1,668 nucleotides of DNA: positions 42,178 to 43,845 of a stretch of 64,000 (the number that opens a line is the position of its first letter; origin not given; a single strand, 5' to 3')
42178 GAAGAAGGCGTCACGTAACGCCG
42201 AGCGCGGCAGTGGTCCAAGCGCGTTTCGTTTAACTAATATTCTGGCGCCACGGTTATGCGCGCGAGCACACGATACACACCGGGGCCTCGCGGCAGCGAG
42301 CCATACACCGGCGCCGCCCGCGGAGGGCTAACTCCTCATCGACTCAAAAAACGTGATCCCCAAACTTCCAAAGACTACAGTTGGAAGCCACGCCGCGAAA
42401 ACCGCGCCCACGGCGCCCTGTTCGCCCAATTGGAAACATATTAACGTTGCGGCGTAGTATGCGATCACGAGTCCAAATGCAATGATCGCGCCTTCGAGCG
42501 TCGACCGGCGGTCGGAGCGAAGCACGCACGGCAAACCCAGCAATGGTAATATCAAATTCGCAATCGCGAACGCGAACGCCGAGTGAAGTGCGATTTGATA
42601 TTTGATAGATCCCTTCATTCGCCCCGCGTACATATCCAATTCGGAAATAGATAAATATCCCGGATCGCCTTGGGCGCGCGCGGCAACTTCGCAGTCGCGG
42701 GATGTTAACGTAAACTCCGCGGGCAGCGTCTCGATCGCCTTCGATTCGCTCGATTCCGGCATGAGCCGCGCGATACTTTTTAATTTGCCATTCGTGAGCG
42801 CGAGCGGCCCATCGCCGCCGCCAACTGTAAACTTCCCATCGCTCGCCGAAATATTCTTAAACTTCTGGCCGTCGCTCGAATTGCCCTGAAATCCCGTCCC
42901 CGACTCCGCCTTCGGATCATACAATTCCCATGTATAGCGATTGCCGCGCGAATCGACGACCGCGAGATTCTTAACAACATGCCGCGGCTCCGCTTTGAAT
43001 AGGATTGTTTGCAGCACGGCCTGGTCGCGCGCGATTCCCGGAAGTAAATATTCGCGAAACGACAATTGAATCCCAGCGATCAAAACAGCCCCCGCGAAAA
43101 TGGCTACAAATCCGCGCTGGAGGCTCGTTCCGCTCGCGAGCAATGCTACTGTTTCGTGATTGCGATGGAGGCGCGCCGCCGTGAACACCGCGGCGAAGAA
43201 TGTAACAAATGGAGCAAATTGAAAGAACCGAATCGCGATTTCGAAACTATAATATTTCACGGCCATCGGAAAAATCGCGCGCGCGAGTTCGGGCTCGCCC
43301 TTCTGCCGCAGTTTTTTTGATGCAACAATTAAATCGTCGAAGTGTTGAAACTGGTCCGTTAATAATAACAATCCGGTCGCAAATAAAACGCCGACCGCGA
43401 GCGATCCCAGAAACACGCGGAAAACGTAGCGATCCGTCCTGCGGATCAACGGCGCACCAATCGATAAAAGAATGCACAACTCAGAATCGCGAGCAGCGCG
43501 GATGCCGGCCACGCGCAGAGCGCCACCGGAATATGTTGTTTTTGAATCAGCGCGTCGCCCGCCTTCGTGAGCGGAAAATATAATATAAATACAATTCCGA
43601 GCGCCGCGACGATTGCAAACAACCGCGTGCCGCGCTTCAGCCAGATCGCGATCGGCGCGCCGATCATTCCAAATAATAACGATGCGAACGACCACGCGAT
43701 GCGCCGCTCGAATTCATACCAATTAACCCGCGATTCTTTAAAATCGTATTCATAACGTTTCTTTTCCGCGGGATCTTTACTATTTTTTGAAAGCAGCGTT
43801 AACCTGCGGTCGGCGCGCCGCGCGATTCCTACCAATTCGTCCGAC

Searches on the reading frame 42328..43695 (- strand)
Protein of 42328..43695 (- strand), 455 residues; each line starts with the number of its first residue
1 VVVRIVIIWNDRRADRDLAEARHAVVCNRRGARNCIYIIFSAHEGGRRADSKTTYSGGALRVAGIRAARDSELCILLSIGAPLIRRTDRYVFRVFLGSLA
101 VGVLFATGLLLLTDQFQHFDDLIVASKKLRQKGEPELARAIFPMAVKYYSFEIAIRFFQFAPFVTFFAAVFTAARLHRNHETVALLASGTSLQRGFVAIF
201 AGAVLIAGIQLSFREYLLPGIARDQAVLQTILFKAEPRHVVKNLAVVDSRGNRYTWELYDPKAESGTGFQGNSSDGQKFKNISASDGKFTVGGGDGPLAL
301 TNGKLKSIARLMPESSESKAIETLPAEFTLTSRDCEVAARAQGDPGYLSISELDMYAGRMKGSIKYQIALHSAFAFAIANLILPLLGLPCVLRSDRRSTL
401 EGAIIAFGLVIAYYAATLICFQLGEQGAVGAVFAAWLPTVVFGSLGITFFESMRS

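Call 65: search_protein_families(library=pfam, proteins=[window:42328-43695:-], max_evalue=0.0001)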
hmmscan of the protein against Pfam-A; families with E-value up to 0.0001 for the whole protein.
window:42328-43695:- (455 aa): 1 family
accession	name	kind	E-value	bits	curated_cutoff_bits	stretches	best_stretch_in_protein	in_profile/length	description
PF03739.19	LptF_LptG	-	2.1e-39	136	27.9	1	89-450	1-351/353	Lipopolysaccharide export system permease LptF/LptG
